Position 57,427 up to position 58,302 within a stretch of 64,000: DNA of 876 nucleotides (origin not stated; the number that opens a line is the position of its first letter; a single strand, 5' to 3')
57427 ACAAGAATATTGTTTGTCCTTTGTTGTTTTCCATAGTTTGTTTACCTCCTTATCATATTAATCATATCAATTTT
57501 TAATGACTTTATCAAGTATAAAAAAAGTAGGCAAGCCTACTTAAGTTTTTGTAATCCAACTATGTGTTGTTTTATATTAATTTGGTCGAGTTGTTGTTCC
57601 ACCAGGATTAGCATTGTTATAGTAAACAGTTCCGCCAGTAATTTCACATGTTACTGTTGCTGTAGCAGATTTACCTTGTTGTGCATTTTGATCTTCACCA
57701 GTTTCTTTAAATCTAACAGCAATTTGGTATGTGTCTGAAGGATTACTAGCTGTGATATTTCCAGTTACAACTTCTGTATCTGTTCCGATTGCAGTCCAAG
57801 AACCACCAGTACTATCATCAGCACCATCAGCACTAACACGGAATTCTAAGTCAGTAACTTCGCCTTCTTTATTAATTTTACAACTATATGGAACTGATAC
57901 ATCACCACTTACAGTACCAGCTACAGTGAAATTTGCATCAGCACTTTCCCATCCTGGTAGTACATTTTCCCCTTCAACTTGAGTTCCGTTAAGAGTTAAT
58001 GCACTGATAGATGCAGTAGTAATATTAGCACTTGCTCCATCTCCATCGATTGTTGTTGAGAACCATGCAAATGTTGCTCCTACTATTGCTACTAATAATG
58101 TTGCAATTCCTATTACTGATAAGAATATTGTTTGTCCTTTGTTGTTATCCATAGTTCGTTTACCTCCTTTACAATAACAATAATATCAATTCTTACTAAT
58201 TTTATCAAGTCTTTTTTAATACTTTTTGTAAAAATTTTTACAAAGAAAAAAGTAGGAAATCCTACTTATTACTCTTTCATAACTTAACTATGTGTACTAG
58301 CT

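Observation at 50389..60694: Ten-gene SipW locus with seven paralogous TasA/camelysin-like secreted proteins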

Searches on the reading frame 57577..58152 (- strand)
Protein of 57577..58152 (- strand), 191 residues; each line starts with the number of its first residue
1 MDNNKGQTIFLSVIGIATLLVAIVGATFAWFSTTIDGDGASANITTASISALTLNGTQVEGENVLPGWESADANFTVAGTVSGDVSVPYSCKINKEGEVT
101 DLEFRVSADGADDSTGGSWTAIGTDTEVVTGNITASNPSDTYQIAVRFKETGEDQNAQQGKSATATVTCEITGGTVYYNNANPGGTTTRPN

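Call 3: search_protein_families(library=pfam, proteins=[window:57577-58152:-], max_evalue=1)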
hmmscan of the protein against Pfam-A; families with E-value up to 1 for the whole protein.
window:57577-58152:- (191 aa): 6 families
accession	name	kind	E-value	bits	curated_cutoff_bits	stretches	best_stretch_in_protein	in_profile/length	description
PF12389.13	Peptidase_M73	-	0.00034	20.9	22.5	1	135-167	153-185/196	Camelysin metallo-endopeptidase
PF08502.15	LeuA_dimer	-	0.045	14.1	24.9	0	34-52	105-123/131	LeuA allosteric (dimerisation) domain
PF24425.1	Ig_GP210_15th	-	0.051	14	27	1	135-180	18-63/120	Nuclear pore complex protein GP210, Ig-like domain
PF14041.11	Lipoprotein_21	-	0.093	13.3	25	1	121-168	35-81/87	LppP/LprE lipoprotein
PF04335.19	VirB8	-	0.17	12.1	23.2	1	123-171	134-184/213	VirB8 protein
PF07413.16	Herpes_UL37_2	-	0.64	9.5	25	1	97-168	122-194/334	Betaherpesvirus immediate-early glycoprotein UL37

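Call 4: search_protein_families(library=ncbifam, proteins=[window:57577-58152:-], max_evalue=1)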
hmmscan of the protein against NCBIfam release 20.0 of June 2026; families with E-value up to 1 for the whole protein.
window:57577-58152:- (191 aa): 1 family
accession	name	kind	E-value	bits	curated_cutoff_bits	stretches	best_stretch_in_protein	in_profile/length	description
NF012196.1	Ig_like_ice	domain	0.0025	17.6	50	1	57-91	32-66/108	Ig-like domain-containing protein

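Call 6: find_homologous_proteins(query=window:57577-58152:-, max_evalue=0.001)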
Query window:57577-58152:- (191 aa): 484 proteins with E <= 0.001 among 882 candidates; the best 120 are listed.
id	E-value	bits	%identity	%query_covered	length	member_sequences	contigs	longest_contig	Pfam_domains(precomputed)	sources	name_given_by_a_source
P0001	2.1e-107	375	94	99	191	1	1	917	-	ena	-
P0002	3.5e-107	374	93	99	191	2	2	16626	-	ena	-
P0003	8.2e-105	367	91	99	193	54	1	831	-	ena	-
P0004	2.2e-104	365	91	100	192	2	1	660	-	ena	-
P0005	3.2e-104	365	91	100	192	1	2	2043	-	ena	-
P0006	1.7e-102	359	90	100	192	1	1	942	-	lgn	-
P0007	2.0e-99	349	87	95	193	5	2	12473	-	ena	-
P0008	2.9e-96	339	84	99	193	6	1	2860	-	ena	-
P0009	1.5e-95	336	83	99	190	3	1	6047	-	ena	-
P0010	3.1e-95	335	83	99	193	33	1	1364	-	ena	-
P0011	3.3e-93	329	81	100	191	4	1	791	-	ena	-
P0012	7.4e-88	311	94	83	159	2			-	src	-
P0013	8.2e-83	295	75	99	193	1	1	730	-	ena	-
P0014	1.6e-79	284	72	99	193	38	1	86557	-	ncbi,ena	-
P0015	1.9e-77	277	70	93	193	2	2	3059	-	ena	-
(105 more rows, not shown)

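Call 9: search_solved_structures(query=A1, max_evalue=10, show_alignments=3)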
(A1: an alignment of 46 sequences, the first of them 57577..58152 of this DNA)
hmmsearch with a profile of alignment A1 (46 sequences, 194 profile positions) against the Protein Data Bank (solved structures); distinct sequences matched with E-value up to 10: 0.

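Call 11: find_encoding_contigs(protein=window:57577-58152:-, flank=10000, max_places=4)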
Protein window:57577-58152:- (191 aa): 1 contig read that carries it; 1 place shown.
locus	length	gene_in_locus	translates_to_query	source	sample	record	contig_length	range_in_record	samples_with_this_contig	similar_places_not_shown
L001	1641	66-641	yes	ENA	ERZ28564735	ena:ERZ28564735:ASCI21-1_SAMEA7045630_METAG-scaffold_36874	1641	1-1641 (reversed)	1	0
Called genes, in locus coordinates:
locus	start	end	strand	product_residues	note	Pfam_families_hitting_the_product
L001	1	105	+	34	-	?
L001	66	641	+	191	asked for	-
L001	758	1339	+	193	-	-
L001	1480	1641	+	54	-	?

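Call 19: predict_structure(alignment_id=A1)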
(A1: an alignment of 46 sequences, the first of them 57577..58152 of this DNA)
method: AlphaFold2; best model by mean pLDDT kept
length: 191 residues; sequences in the alignment: 46
mean_pLDDT: 72.7   pTM: 0.65
mean pLDDT of the five models: 72.7, 71.8, 69.8, 68.5, 63.2
residues with pLDDT >= 90: 45; 70-90: 72; 50-70: 30; < 50: 44
segments of 3 or more residues with pLDDT < 50: 1-13, 21-37, 39-47
pLDDT, mean of each block of 10 residues (from residue 1): 42 48 41 43 47 77 86 86 76 88 94 93 93 88 93 83 87 61 57 63
secondary structure, 60 per line:
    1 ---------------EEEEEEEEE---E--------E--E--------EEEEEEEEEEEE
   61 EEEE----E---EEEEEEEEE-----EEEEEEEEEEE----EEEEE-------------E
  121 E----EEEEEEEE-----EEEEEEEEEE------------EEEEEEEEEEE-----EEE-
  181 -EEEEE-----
elements in order: E16-24 E49-64 E73-81 E87-97 E102-106 E126-133 E139-148 E161-171 E177-179 E182-186

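Call 21: fold_search(model_id=the predicted structure, library=pdb)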
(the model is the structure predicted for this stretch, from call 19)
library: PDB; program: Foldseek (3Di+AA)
matches with E <= 10: 1276; with E <= 0.001: 1
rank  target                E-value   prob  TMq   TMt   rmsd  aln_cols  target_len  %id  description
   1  8a28_A                1.5e-04  0.99  0.29  0.17  16.8       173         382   10  Structure of the astacin zymogen of LAST-MAM from Limulus polyphemus (released 2022-10-19)
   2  5iqo_A                1.6e-03  1.00  0.30  0.39   6.0       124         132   12  Crystal structure of the E. coli type 1 pilus subunit FimG (engineered variant with substitutions Q134E and S138E; N-t (released 2016-07-06)
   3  3jxs_A                1.8e-03  0.80  0.21  0.22  17.0       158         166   14  Crystal structure of XG34, an evolved xyloglucan binding CBM (released 2009-10-27)
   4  2y6k_A                2.0e-03  0.84  0.21  0.23  16.2       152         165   13  Xylotetraose bound to X-2 engineered mutated CBM4-2 Carbohydrate Binding Module from a Thermostable Rhodothermus marin (released 2012-03-07)
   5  5iqm_A                2.5e-03  0.99  0.30  0.38   5.9       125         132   12  Crystal structure of the E. coli type 1 pilus subunit FimG (engineered variant with substitution Q134E; N-terminal Fim (released 2016-07-06)
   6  3bfq_G                2.9e-03  0.99  0.31  0.40   5.1       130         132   11  Crystal structure of truncated FimG (FimGt) in complex with the donor strand peptide of FimF (DSF) (released 2008-03-04)
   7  9e7m_Ja               3.2e-03  0.60  0.24  0.08  18.6       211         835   11  In situ cryoEM structure of bacteriophage Ur-lambda tail tip complex (released 2025-11-05)
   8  6r74                  3.6e-03  0.94  0.28  0.32  10.4       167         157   11  N-terminally reversed variant of FimA E. coli (released 2020-05-06)
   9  6oyc_C                3.6e-03  0.94  0.29  0.20  17.8       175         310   12  Glycosylation Associate Protein (Gap123) complex from Streptococcus agalactiae (released 2020-05-20)
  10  4bj0_A                3.6e-03  0.60  0.19  0.20  17.4       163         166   11  Xyloglucan binding module (CBM4-2 X2-L110F) in complex with branched xyloses (released 2014-04-23)
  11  5azw_B                4.0e-03  0.98  0.26  0.43   6.3       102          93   12  Crystal structure of p24beta1 GOLD domain (released 2016-09-14)
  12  2y64_A                4.5e-03  0.63  0.20  0.22  16.6       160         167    9  Xylopentaose binding mutated (X-2 L110F) CBM4-2 Carbohydrate Binding Module from a Thermostable Rhodothermus marinus X (released 2012-03-07)
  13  3hqx                  5.0e-03  0.85  0.23  0.34  13.7       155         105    9  Crystal structure of protein of unknown function (DUF1255,PF06865) from Acinetobacter sp. ADP1 (released 2009-06-30)
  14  1k42_MODEL_1_A        5.3e-03  0.82  0.25  0.28  16.4       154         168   13  The Solution Structure of the CBM4-2 Carbohydrate Binding Module from a Thermostable Rhodothermus marinus Xyla (released 2002-05-29)
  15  7vrn_I                5.5e-03  0.89  0.27  0.15   9.9       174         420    9  Structure of infectious bursal disease virus Gt strain (released 2022-03-30)
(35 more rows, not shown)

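Call 31: search_protein_families(library=pfam, alignment_id=A1, max_evalue=1)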
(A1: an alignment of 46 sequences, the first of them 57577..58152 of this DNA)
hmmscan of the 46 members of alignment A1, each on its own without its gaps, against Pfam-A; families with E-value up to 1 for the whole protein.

A. member 1, window:57577-58152:- (191 aa): 6 families
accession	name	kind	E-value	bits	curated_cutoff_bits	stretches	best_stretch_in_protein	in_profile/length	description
PF12389.13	Peptidase_M73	-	0.00034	20.9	22.5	1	135-167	153-185/196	Camelysin metallo-endopeptidase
PF08502.15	LeuA_dimer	-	0.045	14.1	24.9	0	34-52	105-123/131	LeuA allosteric (dimerisation) domain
PF24425.1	Ig_GP210_15th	-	0.051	14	27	1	135-180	18-63/120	Nuclear pore complex protein GP210, Ig-like domain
PF14041.11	Lipoprotein_21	-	0.093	13.3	25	1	121-168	35-81/87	LppP/LprE lipoprotein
PF04335.19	VirB8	-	0.17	12.1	23.2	1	123-171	134-184/213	VirB8 protein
PF07413.16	Herpes_UL37_2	-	0.64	9.5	25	1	97-168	122-194/334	Betaherpesvirus immediate-early glycoprotein UL37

B. families by the number of members that match (of 46 scanned): 28 families (the first 25 are shown)
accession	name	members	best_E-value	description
PF12389.13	Peptidase_M73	34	0.00012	Camelysin metallo-endopeptidase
PF16167.10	DUF4871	5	0.0057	Domain of unknown function (DUF4871)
PF14683.12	CBM-like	4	0.04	Polysaccharide lyase family 4, domain III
PF08502.15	LeuA_dimer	3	0.021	LeuA allosteric (dimerisation) domain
PF25549.1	DUF7927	2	0.0017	Domain of unknown function (DUF7927)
PF18675.7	HepII_C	2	0.0083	Heparinase II C-terminal domain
PF24425.1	Ig_GP210_15th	2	0.039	Nuclear pore complex protein GP210, Ig-like domain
PF24801.1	FNIII-A_GpJ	2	0.16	Tip attachment protein J,FNIII-A domain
PF04335.19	VirB8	2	0.17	VirB8 protein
PF11624.13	M157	1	0.011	MHC class I-like protein M157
PF04519.19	Bactofilin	1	0.013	Polymer-forming cytoskeletal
PF17344.7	DUF5374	1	0.03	Family of unknown function (DUF5374)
PF09624.15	DUF2393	1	0.064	Protein of unknown function (DUF2393)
PF04093.17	MreD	1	0.08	rod shape-determining protein MreD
PF07760.16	DUF1616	1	0.09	Protein of unknown function (DUF1616)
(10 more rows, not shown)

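Call 32: search_protein_families(library=ncbifam, alignment_id=A1, max_evalue=10)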
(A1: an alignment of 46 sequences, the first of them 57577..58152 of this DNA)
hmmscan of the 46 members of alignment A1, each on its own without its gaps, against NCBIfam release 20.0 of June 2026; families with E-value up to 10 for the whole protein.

A. member 1, window:57577-58152:- (191 aa): 1 family
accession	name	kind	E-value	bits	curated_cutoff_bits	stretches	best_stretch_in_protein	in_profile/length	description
NF012196.1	Ig_like_ice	domain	0.0025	17.6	50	1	57-91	32-66/108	Ig-like domain-containing protein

B. families by the number of members that match (of 46 scanned): 16 families
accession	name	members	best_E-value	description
NF012196.1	Ig_like_ice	10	3.1e-05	Ig-like domain-containing protein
NF042931.1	SAG1386_EF1546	6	0.064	SAG1386/EF1546 family surface-associated protein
TIGR03931.1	T7SS_Rv3446c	5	0.42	type VII secretion-associated protein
NF007632.0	PRK10294.1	4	0.0037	6-phosphofructokinase II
TIGR04088.1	cognate_SipW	3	0.009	SipW-dependent-type signal peptide-containing protein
TIGR04090.1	exp_by_SipW_IV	2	0.011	BsaA family SipW-dependent biofilm matrix protein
NF010449.0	PRK13875.1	2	0.059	conjugal transfer protein TrbL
NF002731.0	PRK02645.1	1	0.0023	NAD(+) kinase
NF003274.0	PRK04262.1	1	0.0077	hydroxymethylglutaryl-CoA synthase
TIGR01978.1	sufC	1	0.022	Fe-S cluster assembly ATPase SufC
NF043047.1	EstaseRv3036c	1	0.027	esterase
NF011816.0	PRK15288.1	1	0.027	putative minor fimbrial subunit StfG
TIGR03615.1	RutF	1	0.05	NADH-dependent FMN reductase RutF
TIGR00845.1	caca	1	0.14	sodium/calcium exchanger 1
TIGR00926.1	2A1704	1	0.15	oligopeptide:H+ symporter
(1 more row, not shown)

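Call 37: find_related_loci(query=A1, collection=genome_contigs, flank=10000)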
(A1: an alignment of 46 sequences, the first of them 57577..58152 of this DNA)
Query A1 (191 aa) in genome_contigs; peptide patterns used: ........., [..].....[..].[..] (x = any residue, [..] = any of these).
599 stretches matched a pattern (row limit reached: there are more); 488 encode a relative of the query (tblastn E <= 1e-3); the best 80 are kept; 80 distinct loci.
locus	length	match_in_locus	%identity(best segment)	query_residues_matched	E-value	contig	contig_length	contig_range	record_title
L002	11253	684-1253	93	1-190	2e-114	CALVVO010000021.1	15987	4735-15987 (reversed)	MAG: uncultured Bacilli bacterium isolate BRZ_DA__bin2 genome assembly, contig: BRZ_DA__NODE_4097_length_15987_cov_7.093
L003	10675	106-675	91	1-190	3e-112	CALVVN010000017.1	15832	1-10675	MAG: uncultured Bacilli bacterium isolate E08__bin87 genome assembly, contig: E08__k127_3169726, whole genome shotgun se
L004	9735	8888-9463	70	1-191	1e-84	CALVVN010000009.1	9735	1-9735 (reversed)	MAG: uncultured Bacilli bacterium isolate E08__bin87 genome assembly, contig: E08__k127_4093298, whole genome shotgun se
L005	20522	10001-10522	54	1-172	2e-49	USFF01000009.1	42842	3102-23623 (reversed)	uncultured Tenericutes bacterium isolate UMGS1658 genome assembly, contig: NODE_236_length_42842_cov_28.363428, whole ge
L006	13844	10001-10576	47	1-190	2e-43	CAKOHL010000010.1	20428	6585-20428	MAG: uncultured Bacilli bacterium isolate REFINED_METABAT215_TOP10_CONTIGS_1500_ASSEMBLY_K77_MERGED__Hadza_MoBio_C-REDO_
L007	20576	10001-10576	47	1-190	2e-43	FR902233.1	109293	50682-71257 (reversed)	Clostridium sp. CAG:628 genomic scaffold, scf54, whole genome shotgun sequence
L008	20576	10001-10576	46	1-190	3e-42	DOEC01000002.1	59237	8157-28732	MAG TPA_asm: Bacillota bacterium isolate UBA11492 contig_809, whole genome shotgun sequence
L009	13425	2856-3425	45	1-191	9e-42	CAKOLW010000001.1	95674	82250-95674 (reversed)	MAG: uncultured Bacilli bacterium isolate REFINED_METABAT215_TOP10_CONTIGS_1500_ASSEMBLY_K77_MERGED__Hadza_MoBio_hadza-E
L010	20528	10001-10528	47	1-172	2e-41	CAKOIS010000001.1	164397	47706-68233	MAG: uncultured Bacilli bacterium isolate REFINED_METABAT215_TOP10_CONTIGS_1500_ASSEMBLY_K77_MERGED__Hadza_MoBio_hadza-A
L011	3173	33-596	46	1-191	6e-41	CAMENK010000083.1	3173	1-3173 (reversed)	MAG: uncultured Firmicutes bacterium isolate SRR15057922_bin.23_metaWRAP_v1.3_MAG genome assembly, contig: ERZ10407413.1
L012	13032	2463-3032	44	1-191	2e-40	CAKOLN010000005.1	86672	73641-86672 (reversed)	MAG: uncultured Bacilli bacterium isolate REFINED_METABAT215_TOP10_CONTIGS_1500_ASSEMBLY_K77_MERGED__Hadza_MoBio_hadza-A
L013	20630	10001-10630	42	1-191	5e-38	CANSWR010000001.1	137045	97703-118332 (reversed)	MAG TPA_asm: uncultured Firmicutes bacterium isolate SRR15510241_bin.26_metawrap_v1.3_MAG genome assembly, contig: NODE.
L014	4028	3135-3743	42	1-191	8e-37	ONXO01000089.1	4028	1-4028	uncultured Clostridiales bacterium isolate RUG727 genome assembly, contig: k87_51517115, whole genome shotgun sequence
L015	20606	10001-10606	42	1-190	1e-35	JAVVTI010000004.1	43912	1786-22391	MAG: Bacilli bacterium isolate CGS10Y2-bin24 NODE_730_length_43912_cov_268.936909, whole genome shotgun sequence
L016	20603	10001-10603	41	1-182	3e-35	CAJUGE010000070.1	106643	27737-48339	MAG TPA_asm: uncultured Bacilli bacterium isolate MGBC139354 genome assembly, contig: MGBC139354.70, whole genome shotgu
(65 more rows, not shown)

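Call 49: search_protein_representatives(alignment_id=A1)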
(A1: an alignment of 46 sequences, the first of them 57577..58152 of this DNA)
Query: 46 sequences, 194 profile positions. Proteins with E-value up to 0.001 (for the whole library): 3863; up to 1e-10: 1288; up to 1e-30: 59. The best 150 are listed.
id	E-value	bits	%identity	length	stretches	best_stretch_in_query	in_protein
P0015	1.1e-77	276.9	-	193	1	1-194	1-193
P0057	1.1e-76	273.6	-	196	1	1-193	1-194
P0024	1.2e-66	240.8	-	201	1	1-194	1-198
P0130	2.7e-66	239.7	-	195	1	1-192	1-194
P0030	1.6e-65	237.2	-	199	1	1-194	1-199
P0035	3.4e-64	232.8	-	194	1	1-184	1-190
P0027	3.9e-64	232.6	-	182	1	1-175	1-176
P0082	6.9e-63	228.6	-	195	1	1-193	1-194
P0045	2.8e-61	223.3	-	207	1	1-191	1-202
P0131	1.7e-59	217.5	-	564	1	3-193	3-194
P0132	5.2e-58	212.7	-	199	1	1-193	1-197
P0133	5.5e-58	212.6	-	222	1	1-193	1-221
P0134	1.3e-56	208.1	-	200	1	1-193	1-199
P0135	3.8e-52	193.5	-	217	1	1-193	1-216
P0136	9.0e-52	192.3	-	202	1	1-193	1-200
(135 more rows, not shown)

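Call 51: search_protein_families(library=pfam, alignment_id=A3, max_evalue=0.01)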
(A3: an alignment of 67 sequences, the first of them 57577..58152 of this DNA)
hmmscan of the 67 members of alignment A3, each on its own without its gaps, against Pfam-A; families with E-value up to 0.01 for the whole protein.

A. member 1, window:57577-58152:- (191 aa): 1 family
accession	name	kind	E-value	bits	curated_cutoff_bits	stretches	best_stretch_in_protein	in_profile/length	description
PF12389.13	Peptidase_M73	-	0.00034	20.9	22.5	0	135-167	153-185/196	Camelysin metallo-endopeptidase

B. families by the number of members that match (of 67 scanned): 10 families
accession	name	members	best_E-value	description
PF12389.13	Peptidase_M73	34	1.4e-10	Camelysin metallo-endopeptidase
PF02653.21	BPD_transp_2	3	0.007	Branched-chain amino acid transport system / permease component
PF13859.12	BNR_3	1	0.0014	BNR repeat-like domain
PF07760.16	DUF1616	1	0.0029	Protein of unknown function (DUF1616)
PF16404.10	BT_2262-like_C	1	0.004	BT_2262-like, C-terminal domain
PF06030.18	WxLIP_PGBD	1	0.0044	WxL Interacting Protein, peptidoglycan binding domain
PF19232.4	DUF5885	1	0.0048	Family of unknown function (DUF5885)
PF13624.11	SurA_N_3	1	0.0066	SurA-like N-terminal domain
PF06280.18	fn3_5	1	0.0091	Fn3-like domain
PF09972.14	DUF2207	1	0.0094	Predicted membrane protein (DUF2207) N-terminal domain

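Call 52: search_protein_families(library=ncbifam, alignment_id=A3, max_evalue=0.01)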
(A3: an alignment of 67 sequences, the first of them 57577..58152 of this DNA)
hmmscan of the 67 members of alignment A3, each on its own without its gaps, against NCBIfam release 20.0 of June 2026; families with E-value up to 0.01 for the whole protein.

A. member 1, window:57577-58152:- (191 aa): 1 family
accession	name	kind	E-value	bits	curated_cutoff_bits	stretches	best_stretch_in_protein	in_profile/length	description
NF012196.1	Ig_like_ice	domain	0.0025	17.6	50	0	57-91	32-66/108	Ig-like domain-containing protein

B. families by the number of members that match (of 67 scanned): 5 families
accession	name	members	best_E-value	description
TIGR04088.1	cognate_SipW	8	0.00018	SipW-dependent-type signal peptide-containing protein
TIGR04090.1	exp_by_SipW_IV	7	2.8e-06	BsaA family SipW-dependent biofilm matrix protein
NF046066.1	BioflmMtrxTasA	4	1.1e-05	biofilm matrix protein TasA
NF012196.1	Ig_like_ice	1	0.0025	Ig-like domain-containing protein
TIGR00115.1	tig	1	0.0058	trigger factor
